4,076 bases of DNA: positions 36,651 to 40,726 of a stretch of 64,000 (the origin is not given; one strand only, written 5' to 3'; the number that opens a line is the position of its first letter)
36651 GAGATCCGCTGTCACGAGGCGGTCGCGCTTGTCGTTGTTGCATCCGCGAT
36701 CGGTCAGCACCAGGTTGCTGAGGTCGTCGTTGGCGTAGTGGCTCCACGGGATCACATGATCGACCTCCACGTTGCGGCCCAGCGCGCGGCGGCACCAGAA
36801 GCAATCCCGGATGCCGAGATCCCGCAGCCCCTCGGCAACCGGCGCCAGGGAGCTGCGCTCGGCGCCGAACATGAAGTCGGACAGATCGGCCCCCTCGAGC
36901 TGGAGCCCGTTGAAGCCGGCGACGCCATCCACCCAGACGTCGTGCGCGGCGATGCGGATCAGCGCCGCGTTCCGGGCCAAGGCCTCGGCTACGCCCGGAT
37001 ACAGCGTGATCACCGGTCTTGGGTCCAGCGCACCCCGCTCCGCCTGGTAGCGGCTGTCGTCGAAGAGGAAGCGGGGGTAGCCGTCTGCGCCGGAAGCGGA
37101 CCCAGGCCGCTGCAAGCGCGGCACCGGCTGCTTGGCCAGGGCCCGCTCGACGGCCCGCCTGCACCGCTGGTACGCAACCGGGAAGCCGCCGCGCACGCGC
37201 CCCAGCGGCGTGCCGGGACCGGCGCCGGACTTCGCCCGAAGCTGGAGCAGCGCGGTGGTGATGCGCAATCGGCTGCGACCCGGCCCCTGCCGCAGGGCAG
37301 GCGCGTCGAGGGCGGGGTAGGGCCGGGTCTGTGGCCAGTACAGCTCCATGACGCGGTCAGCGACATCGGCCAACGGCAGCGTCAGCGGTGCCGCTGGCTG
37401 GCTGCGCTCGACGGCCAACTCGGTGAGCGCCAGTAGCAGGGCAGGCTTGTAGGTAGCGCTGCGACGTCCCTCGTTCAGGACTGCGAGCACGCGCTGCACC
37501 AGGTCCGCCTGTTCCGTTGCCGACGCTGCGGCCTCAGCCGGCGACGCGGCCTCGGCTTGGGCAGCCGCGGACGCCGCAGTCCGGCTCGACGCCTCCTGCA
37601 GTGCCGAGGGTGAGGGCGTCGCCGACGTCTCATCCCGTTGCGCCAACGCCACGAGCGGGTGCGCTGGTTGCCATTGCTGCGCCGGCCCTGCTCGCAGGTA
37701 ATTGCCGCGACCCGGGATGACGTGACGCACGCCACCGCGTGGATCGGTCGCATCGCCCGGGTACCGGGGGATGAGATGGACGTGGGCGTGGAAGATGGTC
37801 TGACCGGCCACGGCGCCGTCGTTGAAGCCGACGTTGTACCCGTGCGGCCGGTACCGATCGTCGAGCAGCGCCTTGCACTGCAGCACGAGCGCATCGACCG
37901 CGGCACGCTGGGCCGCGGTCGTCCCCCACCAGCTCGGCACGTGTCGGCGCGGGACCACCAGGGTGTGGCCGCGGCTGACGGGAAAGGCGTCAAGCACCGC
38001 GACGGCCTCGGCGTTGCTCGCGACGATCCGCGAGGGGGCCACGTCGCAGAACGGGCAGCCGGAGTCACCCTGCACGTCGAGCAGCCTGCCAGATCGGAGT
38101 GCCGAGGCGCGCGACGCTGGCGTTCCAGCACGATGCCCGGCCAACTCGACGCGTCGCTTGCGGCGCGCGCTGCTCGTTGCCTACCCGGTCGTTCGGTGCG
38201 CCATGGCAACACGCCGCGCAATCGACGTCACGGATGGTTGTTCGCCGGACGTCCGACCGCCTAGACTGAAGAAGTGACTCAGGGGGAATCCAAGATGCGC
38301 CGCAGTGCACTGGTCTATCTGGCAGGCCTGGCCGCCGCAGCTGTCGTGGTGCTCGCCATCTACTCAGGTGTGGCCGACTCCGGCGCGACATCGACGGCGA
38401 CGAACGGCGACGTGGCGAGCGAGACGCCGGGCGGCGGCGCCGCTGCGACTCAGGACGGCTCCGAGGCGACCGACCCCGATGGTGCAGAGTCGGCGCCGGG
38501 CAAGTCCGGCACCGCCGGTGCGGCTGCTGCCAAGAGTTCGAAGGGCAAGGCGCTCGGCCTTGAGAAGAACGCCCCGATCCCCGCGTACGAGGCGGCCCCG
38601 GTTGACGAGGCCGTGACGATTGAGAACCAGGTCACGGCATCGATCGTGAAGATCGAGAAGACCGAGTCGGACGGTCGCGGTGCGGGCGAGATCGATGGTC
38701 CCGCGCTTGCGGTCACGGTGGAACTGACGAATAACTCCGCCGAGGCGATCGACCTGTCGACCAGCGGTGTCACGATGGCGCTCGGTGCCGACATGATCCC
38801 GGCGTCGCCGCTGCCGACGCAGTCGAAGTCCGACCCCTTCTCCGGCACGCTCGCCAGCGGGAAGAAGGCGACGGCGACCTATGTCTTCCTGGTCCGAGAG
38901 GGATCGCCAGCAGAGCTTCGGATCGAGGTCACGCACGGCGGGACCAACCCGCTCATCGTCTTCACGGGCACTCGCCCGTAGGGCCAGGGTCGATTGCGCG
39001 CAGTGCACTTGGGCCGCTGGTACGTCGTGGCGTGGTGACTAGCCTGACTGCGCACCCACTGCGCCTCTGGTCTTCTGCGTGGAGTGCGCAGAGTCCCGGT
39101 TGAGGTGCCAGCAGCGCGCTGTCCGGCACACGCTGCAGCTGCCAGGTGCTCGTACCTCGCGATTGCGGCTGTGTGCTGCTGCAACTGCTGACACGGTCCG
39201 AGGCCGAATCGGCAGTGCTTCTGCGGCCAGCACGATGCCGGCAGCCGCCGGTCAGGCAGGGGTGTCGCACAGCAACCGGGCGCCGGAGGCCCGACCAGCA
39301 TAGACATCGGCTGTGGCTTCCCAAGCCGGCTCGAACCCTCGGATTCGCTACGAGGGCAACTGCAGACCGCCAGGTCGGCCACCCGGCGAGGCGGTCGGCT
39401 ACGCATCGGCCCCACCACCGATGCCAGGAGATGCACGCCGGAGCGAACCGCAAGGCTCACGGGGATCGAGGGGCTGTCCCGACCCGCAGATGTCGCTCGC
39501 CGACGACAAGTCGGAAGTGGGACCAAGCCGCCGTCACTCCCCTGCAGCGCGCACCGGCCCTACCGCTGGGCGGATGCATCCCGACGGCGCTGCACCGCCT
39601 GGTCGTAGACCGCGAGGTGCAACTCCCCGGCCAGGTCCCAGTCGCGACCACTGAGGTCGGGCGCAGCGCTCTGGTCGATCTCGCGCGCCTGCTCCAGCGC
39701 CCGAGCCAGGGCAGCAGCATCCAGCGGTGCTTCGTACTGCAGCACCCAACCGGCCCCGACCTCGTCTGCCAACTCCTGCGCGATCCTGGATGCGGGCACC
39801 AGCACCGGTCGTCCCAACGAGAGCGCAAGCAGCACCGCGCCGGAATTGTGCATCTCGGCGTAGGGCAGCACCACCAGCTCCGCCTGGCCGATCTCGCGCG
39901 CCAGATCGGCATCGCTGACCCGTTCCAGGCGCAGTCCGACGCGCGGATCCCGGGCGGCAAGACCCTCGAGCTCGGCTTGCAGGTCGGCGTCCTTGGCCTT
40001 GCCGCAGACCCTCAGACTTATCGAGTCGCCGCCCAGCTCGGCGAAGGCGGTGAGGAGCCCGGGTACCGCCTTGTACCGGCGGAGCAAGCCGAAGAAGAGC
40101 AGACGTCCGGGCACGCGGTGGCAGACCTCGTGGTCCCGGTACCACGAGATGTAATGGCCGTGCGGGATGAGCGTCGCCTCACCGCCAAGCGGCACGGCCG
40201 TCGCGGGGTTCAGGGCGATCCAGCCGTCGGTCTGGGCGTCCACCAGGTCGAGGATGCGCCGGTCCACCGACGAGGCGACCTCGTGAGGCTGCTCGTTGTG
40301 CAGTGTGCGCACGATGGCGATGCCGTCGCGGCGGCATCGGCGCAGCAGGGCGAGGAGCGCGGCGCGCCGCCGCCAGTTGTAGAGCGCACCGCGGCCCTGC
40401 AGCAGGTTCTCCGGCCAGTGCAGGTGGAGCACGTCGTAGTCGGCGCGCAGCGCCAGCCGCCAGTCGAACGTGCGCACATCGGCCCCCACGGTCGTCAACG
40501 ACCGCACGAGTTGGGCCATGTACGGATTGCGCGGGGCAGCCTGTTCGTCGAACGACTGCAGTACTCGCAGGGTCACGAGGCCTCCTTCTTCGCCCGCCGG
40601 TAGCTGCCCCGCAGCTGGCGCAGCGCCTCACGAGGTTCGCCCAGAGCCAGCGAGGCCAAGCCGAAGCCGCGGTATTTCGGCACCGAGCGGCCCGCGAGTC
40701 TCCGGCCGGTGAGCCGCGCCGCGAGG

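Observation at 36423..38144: Stand-alone HIT - unknown - HNH fusion protein at the edge of the accessory region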

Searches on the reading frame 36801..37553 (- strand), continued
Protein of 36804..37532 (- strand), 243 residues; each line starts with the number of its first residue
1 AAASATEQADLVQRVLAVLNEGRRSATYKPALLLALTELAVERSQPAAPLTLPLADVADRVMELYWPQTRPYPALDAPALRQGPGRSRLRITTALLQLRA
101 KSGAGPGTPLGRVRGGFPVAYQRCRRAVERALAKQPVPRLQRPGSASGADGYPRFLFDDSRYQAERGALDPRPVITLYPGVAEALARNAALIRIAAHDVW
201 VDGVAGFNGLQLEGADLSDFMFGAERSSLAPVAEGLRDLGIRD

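Call 98: search_protein_families(library=pfam, proteins=[P0196, P0221, P0324, P0301, P0198, P0207, P0213, P0240, P0222, P0271], max_evalue=0.001)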
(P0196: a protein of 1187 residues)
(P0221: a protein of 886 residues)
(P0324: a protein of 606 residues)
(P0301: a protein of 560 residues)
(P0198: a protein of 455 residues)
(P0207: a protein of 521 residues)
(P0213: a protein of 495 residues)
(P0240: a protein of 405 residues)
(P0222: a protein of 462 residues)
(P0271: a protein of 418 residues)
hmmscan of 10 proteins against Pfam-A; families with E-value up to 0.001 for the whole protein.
P0196 (1187 aa): 0 families

P0221 (886 aa): 1 family
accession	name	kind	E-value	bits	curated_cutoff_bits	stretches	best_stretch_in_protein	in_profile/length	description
PF13560.12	HTH_31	-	0.00026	21.7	27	0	261-327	5-59/64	Helix-turn-helix domain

P0324 (606 aa): 1 family
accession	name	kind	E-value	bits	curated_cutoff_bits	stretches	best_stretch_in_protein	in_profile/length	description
PF12482.14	DUF3701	-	0.00086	19.9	26.9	0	435-500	22-83/93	Phage integrase protein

P0301 (560 aa): 2 families
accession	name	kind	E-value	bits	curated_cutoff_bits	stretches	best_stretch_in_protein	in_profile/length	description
PF13395.12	HNH_4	-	2.3e-08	34.3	22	1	265-298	17-50/54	HNH endonuclease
PF00717.28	Peptidase_S24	-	1.6e-05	25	23.3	1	430-552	19-113/116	Peptidase S24-like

P0198 (455 aa): 2 families
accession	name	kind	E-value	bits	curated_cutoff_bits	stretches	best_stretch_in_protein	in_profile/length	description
PF01230.28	HIT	-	1.3e-23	83.9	21.5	1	11-103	5-97/98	HIT domain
PF11969.13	DcpS_C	-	5.9e-09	36.8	24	1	11-99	13-100/114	Scavenger mRNA decapping enzyme C-term binding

P0207 (521 aa): 4 families
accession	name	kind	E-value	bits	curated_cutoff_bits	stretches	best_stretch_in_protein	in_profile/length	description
PF01230.28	HIT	-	1.3e-17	64.7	21.5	1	22-107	12-97/98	HIT domain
PF13395.12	HNH_4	-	6.7e-08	32.8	22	1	408-443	15-50/54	HNH endonuclease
PF11969.13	DcpS_C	-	4.6e-06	27.5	24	1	28-103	26-100/114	Scavenger mRNA decapping enzyme C-term binding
PF01844.29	HNH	-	4e-05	24.1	21.4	1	400-443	1-46/47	HNH endonuclease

P0213 (495 aa): 4 families
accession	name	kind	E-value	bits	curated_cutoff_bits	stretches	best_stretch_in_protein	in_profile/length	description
PF01230.28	HIT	-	2.4e-24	86.3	21.5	1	13-103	7-97/98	HIT domain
PF11969.13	DcpS_C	-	4.6e-08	34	24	1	13-99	15-100/114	Scavenger mRNA decapping enzyme C-term binding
PF01844.29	HNH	-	2.1e-07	31.4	21.4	1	376-419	1-46/47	HNH endonuclease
PF13395.12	HNH_4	-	4.6e-06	26.9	22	1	385-421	16-52/54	HNH endonuclease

P0240 (405 aa): 2 families
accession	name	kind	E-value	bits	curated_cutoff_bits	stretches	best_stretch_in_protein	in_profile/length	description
PF01230.28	HIT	-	4.8e-11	43.6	21.5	1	18-90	10-82/98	HIT domain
PF11969.13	DcpS_C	-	4e-05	24.5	24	1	13-87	13-90/114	Scavenger mRNA decapping enzyme C-term binding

P0222 (462 aa): 0 families

P0271 (418 aa): 2 families
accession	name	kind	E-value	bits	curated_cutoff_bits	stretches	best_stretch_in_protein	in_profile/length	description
PF13395.12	HNH_4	-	6.6e-09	36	22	1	283-326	3-52/54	HNH endonuclease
PF01844.29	HNH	-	1.9e-06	28.4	21.4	1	281-324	1-46/47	HNH endonuclease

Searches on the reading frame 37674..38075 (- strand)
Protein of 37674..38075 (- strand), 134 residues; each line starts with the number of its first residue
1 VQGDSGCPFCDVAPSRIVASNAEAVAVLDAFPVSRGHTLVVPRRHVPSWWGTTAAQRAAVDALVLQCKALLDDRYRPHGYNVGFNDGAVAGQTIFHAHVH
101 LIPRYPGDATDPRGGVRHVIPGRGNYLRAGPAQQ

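Call 61: search_solved_structures(query=window:37674-38075:-, max_evalue=1e-11, show_alignments=5)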
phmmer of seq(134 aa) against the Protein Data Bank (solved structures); distinct sequences matched with E-value up to 1e-11: 8.
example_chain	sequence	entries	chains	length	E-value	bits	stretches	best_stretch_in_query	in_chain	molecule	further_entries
3l7x_A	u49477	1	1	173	2.8e-16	63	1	6-107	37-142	Putative Hit-like protein involved in cell-cycle regulation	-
6af2_A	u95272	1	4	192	6.3e-16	61.9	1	5-110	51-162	HIT domain-containing protein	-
3imi_A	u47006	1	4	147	6.8e-16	61.8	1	6-106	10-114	HIT family protein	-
3o0m_A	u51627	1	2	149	7.5e-16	61.7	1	3-129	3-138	HIT family protein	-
1y23_A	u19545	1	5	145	3.3e-15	59.6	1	6-106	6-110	Histidine triad protein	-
2eo4_A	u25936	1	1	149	1e-14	58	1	17-111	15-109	150aa long hypothetical histidine triad nucleotide-binding protein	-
3wo5_A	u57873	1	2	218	1.1e-14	57.8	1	16-110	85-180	AP-4-A phosphorylase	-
3ano_A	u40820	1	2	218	2.2e-14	56.9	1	16-110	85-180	AP-4-A phosphorylase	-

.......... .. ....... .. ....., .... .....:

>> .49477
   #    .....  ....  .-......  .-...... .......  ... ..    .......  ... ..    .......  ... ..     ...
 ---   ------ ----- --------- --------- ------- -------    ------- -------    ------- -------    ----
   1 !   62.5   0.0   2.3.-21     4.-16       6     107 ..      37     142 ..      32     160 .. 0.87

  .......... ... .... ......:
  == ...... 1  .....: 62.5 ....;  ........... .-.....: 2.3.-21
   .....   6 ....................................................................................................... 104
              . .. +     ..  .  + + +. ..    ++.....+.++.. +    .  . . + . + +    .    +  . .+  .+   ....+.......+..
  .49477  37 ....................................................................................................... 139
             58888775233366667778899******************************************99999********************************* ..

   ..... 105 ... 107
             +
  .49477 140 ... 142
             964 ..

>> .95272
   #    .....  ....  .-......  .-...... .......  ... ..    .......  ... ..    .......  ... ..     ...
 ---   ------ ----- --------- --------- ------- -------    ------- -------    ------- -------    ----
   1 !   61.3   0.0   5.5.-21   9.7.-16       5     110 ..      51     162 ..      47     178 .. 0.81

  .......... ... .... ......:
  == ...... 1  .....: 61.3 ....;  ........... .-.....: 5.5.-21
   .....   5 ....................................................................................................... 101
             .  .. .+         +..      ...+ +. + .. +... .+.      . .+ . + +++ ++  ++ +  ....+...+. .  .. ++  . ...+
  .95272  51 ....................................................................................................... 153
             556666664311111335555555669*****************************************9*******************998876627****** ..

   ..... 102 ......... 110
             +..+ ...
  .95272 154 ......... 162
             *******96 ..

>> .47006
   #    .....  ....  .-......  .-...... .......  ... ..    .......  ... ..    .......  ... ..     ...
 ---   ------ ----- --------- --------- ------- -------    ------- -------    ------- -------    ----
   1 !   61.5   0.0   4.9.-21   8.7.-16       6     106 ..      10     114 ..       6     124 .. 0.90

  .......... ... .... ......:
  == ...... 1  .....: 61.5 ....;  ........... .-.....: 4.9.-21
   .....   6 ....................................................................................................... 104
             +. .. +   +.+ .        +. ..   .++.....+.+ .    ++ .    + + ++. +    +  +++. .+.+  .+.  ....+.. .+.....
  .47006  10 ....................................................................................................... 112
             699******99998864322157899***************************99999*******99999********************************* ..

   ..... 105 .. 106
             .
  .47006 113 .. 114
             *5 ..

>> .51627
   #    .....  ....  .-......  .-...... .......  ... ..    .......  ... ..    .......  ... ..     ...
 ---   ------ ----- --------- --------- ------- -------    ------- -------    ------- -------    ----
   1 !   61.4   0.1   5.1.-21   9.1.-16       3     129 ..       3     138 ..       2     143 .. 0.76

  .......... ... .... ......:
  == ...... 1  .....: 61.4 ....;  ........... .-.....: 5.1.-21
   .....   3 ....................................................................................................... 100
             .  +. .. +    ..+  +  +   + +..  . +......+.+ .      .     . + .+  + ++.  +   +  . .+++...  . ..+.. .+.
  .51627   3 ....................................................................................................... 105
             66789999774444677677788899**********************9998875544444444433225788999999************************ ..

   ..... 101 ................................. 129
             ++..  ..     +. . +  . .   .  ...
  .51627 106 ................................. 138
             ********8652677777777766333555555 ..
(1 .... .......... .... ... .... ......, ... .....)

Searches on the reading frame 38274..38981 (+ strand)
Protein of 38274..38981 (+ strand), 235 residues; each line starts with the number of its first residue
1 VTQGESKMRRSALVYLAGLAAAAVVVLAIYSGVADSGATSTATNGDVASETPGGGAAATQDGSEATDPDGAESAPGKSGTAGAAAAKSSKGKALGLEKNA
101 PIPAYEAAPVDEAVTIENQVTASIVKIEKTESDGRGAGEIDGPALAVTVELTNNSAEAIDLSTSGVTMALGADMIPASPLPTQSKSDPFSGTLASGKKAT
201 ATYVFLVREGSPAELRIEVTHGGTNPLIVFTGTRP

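Call 14: search_protein_families(library=pfam, proteins=[window:38274-38981:+], max_evalue=0.001)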
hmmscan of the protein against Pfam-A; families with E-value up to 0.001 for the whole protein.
window:38274-38981:+ (235 aa): 2 families
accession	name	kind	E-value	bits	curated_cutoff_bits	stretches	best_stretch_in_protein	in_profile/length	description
PF11611.13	DUF4352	-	2.8e-06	28.1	25.9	1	111-219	4-112/122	Domain of unknown function (DUF4352)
PF16729.10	DUF5067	-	0.00023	21.6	27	1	118-212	24-119/126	Domain of unknown function (DUF5067)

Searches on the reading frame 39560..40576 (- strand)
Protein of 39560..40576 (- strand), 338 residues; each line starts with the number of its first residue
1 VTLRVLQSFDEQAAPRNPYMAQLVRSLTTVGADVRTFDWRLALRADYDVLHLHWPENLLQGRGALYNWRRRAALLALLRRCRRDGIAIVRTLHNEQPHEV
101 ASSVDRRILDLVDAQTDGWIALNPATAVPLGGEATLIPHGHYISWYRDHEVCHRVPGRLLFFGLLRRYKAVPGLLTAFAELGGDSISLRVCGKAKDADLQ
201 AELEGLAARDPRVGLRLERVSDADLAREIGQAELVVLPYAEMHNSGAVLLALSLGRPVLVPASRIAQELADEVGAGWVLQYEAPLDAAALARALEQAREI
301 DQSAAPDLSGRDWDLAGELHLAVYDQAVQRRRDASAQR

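Call 14: search_protein_families(library=pfam, proteins=[window:39560-40576:-], max_evalue=0.001)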
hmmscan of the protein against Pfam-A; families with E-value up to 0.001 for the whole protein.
window:39560-40576:- (338 aa): 2 families
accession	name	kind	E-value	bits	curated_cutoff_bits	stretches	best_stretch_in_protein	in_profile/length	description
PF13692.12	Glyco_trans_1_4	-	8.5e-09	36.2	27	1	158-296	3-138/142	Glycosyl transferases group 1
PF00534.26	Glycos_transf_1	-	9.5e-06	25.7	26.4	1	159-298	18-156/172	Glycosyl transferases group 1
